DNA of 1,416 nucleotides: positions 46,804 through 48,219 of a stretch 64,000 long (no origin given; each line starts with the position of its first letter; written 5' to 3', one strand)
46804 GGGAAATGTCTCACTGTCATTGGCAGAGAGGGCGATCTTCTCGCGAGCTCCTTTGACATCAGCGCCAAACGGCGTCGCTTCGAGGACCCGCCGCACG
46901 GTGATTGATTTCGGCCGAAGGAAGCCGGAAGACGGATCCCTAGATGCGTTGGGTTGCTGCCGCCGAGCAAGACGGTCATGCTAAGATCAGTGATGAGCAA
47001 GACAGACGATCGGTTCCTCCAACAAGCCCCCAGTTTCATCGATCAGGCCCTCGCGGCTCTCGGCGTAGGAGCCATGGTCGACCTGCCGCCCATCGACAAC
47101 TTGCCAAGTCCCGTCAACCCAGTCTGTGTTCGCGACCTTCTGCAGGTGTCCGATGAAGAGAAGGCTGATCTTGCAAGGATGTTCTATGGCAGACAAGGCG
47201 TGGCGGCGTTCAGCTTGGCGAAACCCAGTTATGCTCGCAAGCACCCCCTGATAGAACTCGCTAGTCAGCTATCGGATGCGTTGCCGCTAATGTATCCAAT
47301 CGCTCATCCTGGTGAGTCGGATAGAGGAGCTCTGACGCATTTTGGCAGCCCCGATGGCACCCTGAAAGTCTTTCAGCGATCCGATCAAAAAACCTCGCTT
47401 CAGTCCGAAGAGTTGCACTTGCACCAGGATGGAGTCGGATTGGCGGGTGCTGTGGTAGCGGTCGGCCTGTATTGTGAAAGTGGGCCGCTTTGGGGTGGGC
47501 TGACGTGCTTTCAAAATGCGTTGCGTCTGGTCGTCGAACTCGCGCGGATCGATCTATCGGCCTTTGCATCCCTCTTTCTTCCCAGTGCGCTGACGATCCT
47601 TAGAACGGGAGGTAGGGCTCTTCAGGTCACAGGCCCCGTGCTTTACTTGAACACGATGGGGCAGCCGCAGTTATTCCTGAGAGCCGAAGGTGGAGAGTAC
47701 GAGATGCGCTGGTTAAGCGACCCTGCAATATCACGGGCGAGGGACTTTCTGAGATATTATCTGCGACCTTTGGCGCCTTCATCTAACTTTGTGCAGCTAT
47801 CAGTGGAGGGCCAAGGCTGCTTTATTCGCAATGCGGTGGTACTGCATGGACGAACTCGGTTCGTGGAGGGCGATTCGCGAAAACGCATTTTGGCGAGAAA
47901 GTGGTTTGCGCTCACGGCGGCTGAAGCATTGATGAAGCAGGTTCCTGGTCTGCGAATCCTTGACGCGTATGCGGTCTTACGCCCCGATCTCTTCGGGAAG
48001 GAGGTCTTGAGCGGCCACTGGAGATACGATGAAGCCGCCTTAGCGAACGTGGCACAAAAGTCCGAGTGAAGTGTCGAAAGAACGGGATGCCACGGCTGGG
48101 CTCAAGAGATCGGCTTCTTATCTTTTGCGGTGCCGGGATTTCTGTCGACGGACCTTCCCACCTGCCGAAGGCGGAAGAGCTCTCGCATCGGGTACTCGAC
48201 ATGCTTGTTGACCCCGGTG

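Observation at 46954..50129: Low-GC two-gene cassette: unknown 371-aa protein coupled (GTGA overlap) to a SIR2_2-TPR protein, wedged between an IS3 and the serine recombinase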

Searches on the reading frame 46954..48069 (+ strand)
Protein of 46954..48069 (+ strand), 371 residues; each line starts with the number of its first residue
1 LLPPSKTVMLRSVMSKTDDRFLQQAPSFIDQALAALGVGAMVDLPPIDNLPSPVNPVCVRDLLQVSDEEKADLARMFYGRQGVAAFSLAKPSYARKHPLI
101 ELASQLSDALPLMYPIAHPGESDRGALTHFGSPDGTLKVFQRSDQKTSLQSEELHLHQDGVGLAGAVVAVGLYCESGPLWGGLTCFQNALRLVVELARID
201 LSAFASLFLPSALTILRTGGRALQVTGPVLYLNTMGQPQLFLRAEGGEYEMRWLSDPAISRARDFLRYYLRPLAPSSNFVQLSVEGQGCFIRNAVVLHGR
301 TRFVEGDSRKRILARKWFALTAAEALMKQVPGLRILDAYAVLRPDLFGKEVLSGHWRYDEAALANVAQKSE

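Call 3: search_protein_families(library=pfam, proteins=[window:46954-48069:+], max_evalue=1)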
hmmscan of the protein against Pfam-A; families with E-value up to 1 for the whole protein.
window:46954-48069:+ (371 aa): 3 families
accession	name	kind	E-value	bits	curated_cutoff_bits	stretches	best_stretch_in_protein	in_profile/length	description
PF02668.22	TauD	-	5.3e-06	26.9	27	1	95-315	48-265/267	Taurine catabolism dioxygenase TauD, TfdA family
PF08943.16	CsiD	-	0.26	10.9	27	1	275-315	248-289/294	CsiD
PF07395.17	Mig-14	-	0.27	11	22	1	291-335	27-71/264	Mig-14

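Call 4: search_protein_families(library=padloc, proteins=[window:46954-48069:+], max_evalue=1)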
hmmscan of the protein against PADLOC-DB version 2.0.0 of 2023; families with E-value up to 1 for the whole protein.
window:46954-48069:+ (371 aa): 0 families

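Call 5: search_protein_families(library=ncbifam, proteins=[window:46954-48069:+], max_evalue=1)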
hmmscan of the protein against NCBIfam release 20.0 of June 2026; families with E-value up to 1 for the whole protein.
window:46954-48069:+ (371 aa): 0 families

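Call 13: find_homologous_proteins(query=window:46954-48069:+)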
Query window:46954-48069:+ (371 aa): 14 proteins with E <= 0.001 among 8000 candidates.
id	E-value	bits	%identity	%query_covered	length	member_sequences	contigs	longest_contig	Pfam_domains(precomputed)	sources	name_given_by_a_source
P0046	4.6e-239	810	100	98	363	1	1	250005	PF02668.23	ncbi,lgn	-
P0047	7.3e-154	530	65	95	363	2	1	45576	PF02668.23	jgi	-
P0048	1.5e-139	483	62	94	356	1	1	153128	PF02668.23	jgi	jgi:Taurine catabolism dioxygenase TauD, TfdA family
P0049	5.0e-133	462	59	94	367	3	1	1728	PF02668.23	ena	-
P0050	5.8e-131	455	58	94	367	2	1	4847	PF02668.23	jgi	jgi:hypothetical protein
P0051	2.3e-129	449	58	95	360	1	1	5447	PF02668.23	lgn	-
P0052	8.0e-129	448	56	95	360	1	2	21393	PF02668.23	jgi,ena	jgi:hypothetical protein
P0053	2.2e-128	446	58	94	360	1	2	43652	PF02668.23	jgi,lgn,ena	-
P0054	4.1e-124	432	56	95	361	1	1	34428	PF02668.23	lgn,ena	-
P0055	4.8e-124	432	55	96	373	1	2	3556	PF02668.23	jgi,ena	jgi:hypothetical protein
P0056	2.3e-121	423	54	95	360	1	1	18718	PF02668.23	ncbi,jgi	jgi:alpha-ketoglutarate-dependent taurine dioxygenase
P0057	1.5e-113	397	55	87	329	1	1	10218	PF02668.23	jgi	jgi:hypothetical protein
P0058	4.8e-81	291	42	97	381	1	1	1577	-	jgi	jgi:hypothetical protein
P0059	1.2e-73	266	42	93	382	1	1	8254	PF02668.23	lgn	-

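Call 14: find_encoding_contigs(protein=P0056, flank=8000, max_places=2)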
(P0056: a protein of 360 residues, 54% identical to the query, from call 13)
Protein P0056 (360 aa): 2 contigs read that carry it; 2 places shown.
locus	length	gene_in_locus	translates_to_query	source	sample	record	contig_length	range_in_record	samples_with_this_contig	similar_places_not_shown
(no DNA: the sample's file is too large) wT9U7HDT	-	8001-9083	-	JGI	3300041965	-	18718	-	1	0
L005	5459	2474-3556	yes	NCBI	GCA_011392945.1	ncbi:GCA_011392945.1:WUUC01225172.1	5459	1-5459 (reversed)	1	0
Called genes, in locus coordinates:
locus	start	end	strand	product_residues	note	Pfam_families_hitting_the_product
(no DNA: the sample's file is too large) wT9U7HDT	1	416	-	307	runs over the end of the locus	PF20390:DUF6685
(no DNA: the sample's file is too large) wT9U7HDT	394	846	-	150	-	PF01850:PIN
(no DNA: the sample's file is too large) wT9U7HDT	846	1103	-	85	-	-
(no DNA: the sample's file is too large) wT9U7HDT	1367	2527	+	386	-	-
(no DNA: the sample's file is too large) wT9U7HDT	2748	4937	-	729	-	PF06094:GGACT, PF13772:AIG2_2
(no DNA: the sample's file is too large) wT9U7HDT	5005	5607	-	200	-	PF13338:AbiEi_4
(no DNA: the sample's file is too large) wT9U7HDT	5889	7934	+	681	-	PF13289:SIR2_2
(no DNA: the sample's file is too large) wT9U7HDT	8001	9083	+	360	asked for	PF02668:TauD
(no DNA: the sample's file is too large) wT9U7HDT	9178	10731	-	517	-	PF07969:Amidohydro_3, PF01979:Amidohydro_1 (faint), PF07969:Amidohydro_3 (weak)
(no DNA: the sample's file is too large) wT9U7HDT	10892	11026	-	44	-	-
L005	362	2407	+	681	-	PF13289:SIR2_2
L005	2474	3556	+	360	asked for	PF02668:TauD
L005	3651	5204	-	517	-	PF07969:Amidohydro_3, PF01979:Amidohydro_1 (faint), PF07969:Amidohydro_3 (weak)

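Call 15: find_encoding_contigs(protein=P0047, flank=8000, max_places=2)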
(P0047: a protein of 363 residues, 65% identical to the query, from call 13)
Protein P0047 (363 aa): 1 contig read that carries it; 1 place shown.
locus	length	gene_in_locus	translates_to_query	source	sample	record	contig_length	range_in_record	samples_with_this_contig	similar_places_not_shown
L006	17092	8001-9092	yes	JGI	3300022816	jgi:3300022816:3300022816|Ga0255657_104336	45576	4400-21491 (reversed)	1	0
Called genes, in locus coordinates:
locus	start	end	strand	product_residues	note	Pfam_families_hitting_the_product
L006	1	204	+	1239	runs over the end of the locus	-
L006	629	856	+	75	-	-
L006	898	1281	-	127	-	PF03793:PASTA (weak)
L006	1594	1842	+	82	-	PF13560:HTH_31 (weak), PF12844:HTH_19 (weak), PF01381:HTH_3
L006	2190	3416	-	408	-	PF06527:TniQ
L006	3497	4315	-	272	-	PF05621:TniB, PF13401:AAA_22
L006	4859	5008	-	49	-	-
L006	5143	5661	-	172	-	PF04607:RelA_SpoT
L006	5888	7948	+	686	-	PF13289:SIR2_2 (faint), PF13424:TPR_12 (faint)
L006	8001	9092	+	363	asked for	PF02668:TauD (weak)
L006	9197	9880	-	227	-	-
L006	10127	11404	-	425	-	PF02784:Orn_Arg_deC_N, PF00278:Orn_DAP_Arg_deC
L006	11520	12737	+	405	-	PF00266:Aminotran_5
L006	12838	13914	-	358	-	PF13384:HTH_23, PF13518:HTH_28 (weak), PF13551:HTH_29, PF13565:HTH_32, PF13358:DDE_3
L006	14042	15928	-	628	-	PF00665:rve (faint)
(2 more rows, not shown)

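Call 16: find_encoding_contigs(protein=P0048, flank=8000, max_places=2)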
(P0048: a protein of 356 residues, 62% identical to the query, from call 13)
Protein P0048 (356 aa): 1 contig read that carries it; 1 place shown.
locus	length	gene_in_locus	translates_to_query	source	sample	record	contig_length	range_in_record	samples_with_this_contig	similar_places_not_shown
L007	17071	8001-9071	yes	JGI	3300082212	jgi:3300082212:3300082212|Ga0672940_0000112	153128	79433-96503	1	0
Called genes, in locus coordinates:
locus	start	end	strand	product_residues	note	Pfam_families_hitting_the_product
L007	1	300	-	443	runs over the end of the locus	PF00899:ThiF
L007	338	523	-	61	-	-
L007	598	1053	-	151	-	-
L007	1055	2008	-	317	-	PF14464:Prok-JAB (weak)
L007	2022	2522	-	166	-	-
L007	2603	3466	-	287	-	PF18144:SMODS, PF01909:NTP_transf_2 (weak)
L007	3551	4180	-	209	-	PF01726:LexA_DNA_bind (weak), PF00717:Peptidase_S24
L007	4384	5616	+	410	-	PF02661:Fic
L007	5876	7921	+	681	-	PF13289:SIR2_2 (faint), PF13424:TPR_12 (faint)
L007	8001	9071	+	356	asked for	PF02668:TauD (weak)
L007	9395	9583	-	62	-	-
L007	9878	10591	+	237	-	-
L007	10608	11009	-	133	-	-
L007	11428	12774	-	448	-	PF01979:Amidohydro_1, PF07969:Amidohydro_3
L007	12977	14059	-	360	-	PF00154:RecA_N, PF08423:Rad51, PF06745:ATPase (weak), PF27531:MT3502_N (weak), PF01637:ATPase_2 (faint), PF21096:RecA_C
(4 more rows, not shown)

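Call 17: find_encoding_contigs(protein=P0053, flank=8000, max_places=2)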
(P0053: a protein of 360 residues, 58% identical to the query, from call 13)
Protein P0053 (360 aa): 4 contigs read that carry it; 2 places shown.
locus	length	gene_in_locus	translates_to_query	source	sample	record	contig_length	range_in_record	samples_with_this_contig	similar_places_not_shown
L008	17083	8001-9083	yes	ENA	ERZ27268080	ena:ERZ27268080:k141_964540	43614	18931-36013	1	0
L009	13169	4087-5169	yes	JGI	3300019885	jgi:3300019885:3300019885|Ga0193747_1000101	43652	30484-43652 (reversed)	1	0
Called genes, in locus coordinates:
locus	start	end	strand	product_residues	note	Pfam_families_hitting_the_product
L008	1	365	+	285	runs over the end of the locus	PF06114:Peptidase_M78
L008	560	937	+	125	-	PF13560:HTH_31, PF12844:HTH_19, PF13413:HTH_25 (weak), PF01381:HTH_3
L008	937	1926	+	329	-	PF12705:PDDEXK_1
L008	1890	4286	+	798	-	-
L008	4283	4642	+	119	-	-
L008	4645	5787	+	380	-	-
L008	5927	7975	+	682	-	PF13289:SIR2_2 (weak)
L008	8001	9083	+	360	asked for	PF02668:TauD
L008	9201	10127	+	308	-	PF02899:Phage_int_SAM_1, PF00589:Phage_integrase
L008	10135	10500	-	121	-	-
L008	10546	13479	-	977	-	PF00270:DEAD, PF04851:ResIII, PF18766:SWI2_SNF2 (weak), PF00271:Helicase_C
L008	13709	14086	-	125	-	PF01648:ACPS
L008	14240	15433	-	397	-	PF03819:MazG (faint), PF18722:MazG_C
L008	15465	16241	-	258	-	-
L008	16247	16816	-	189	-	PF00112:Peptidase_C1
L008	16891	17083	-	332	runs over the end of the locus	PF06114:Peptidase_M78, PF09394:Inhibitor_I42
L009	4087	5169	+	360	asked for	PF02668:TauD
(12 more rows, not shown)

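Call 22: search_protein_families(library=pfam, proteins=[L008:4645-5787:+], max_evalue=0.1)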
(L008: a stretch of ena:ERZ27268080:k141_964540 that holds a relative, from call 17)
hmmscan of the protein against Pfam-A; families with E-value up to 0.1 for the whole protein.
L008:4645-5787:+ (380 aa): 0 families

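Call 24: find_encoding_contigs(protein=P0054, flank=8000, max_places=1)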
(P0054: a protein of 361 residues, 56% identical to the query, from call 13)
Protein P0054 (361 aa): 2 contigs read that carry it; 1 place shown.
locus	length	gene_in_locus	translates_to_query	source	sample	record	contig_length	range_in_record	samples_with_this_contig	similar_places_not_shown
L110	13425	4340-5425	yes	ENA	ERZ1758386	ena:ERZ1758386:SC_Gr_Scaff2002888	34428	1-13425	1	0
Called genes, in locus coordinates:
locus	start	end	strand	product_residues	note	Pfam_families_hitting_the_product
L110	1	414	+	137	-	?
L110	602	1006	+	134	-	-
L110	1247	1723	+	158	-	-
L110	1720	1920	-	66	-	-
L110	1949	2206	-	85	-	-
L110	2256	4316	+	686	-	-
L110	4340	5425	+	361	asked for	PF02668:TauD (faint)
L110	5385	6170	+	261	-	-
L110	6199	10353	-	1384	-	PF21941:SMEK_N, PF05729:NACHT (weak)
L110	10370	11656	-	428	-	-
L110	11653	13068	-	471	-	PF04471:Mrr_cat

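Call 25: find_encoding_contigs(protein=P0059, flank=8000, max_places=1)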
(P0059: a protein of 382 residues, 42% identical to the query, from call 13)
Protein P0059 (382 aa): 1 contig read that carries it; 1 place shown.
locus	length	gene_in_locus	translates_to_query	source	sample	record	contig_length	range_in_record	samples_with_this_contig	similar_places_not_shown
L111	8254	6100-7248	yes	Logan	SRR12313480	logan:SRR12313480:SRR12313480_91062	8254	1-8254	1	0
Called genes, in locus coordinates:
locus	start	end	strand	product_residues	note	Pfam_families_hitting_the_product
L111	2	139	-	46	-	?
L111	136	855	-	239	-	PF18735:HEPN_RiboL-PSP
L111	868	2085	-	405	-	PF03235:GmrSD_N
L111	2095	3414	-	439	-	PF01555:N6_N4_Mtase (faint), PF08241:Methyltransf_11 (faint)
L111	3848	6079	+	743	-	-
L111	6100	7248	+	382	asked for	PF02668:TauD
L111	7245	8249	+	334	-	-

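Call 28: search_protein_families(library=pfam, proteins=[L111:3848-6079:+, L111:7245-8249:+, L110:5385-6170:+], max_evalue=0.1)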
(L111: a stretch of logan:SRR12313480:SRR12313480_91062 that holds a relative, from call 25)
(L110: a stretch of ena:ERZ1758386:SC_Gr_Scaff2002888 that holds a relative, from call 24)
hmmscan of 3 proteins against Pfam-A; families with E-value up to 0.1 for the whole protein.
L111:3848-6079:+ (743 aa): 1 family
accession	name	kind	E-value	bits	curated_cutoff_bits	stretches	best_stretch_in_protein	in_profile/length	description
PF14559.12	TPR_19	-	0.027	15.2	25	0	383-410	35-62/68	Tetratricopeptide repeat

L111:7245-8249:+ (334 aa): 0 families

L110:5385-6170:+ (261 aa): 1 family
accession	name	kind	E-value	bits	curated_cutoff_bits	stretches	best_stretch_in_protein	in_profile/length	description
PF13676.11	TIR_2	-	0.098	13.6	28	0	52-109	8-65/122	TIR domain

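Call 33: search_solved_structures(query=A2, max_evalue=1, show_alignments=2)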
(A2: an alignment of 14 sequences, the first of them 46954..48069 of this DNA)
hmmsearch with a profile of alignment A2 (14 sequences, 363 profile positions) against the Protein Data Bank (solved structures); distinct sequences matched with E-value up to 1: 5.
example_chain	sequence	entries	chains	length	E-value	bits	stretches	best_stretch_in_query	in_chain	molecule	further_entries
7n7v_A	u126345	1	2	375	0.0073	18.2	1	277-311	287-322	Predicted hydroxylase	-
9j0j_A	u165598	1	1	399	0.0091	17.9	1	171-310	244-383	Fe/2OG-dependent oxygenase DfmD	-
2og5_A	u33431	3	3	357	0.022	16.7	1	248-311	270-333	Putative oxygenase | asparagine oxygenase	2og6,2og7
1jr7_A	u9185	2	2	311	0.78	11.6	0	278-314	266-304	HYPOTHETICAL 37.4 KDA PROTEIN IN ILEY-GABD INTERGENIC REGION | Glutarate 2-hydroxylase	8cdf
6gpe_A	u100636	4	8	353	0.8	11.5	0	278-316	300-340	Protein CsiD | Glutarate 2-hydroxylase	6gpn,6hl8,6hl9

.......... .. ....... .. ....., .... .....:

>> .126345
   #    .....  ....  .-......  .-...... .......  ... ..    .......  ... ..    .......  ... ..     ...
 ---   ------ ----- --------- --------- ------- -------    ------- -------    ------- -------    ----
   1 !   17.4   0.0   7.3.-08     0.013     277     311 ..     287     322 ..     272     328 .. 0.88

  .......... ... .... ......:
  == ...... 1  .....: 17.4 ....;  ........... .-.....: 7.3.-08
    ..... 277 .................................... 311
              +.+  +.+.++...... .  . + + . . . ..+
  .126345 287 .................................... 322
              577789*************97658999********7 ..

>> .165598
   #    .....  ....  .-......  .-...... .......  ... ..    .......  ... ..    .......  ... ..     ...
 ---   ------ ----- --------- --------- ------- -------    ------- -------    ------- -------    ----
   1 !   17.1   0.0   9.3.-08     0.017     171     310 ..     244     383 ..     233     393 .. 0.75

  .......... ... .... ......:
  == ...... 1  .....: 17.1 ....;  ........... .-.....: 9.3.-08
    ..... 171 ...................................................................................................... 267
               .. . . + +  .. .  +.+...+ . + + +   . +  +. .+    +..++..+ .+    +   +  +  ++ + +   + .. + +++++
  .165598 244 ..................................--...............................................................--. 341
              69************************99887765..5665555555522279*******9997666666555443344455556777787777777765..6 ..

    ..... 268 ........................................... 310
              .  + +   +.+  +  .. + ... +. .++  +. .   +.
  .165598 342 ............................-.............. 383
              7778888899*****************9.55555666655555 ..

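Call 43: predict_structure(alignment_id=A2)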
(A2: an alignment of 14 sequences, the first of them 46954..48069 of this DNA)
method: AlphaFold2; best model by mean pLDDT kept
length: 371 residues; sequences in the alignment: 14
mean_pLDDT: 55.4   pTM: 0.55
mean pLDDT of the five models: 55.4, 51.6, 50.5, 46.0, 39.5
residues with pLDDT >= 90: 8; 70-90: 81; 50-70: 129; < 50: 153
segments of 3 or more residues with pLDDT < 50: 1-14, 133-184, 219-227, 240-249, 272-283, 294-343
pLDDT, mean of each block of 10 residues (from residue 1): 37 49 65 71 70 72 90 77 75 66 80 57 54 43 42 31 35 35 49 81 75 53 40 52 44 75 74 40 62 45 37 32 35 37 52 58 59 42
secondary structure, 60 per line:
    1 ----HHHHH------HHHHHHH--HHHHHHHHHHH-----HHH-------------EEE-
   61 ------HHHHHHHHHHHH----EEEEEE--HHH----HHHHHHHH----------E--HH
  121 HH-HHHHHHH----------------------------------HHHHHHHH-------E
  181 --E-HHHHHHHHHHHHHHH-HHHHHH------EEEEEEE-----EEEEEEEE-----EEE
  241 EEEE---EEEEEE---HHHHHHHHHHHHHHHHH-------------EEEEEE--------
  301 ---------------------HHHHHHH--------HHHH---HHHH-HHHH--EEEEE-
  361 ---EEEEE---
elements in order: H5-9 H16-22 H25-35 E57-59 H67-78 E83-88 H98-105 H119-122 H124-130 H165-172 H185-199 H201-206 E213-219 E225-232 E238-244 E248-253 H257-273 E287-292 H322-328 H337-340 H344-347 H349-352 E355-359 E364-368
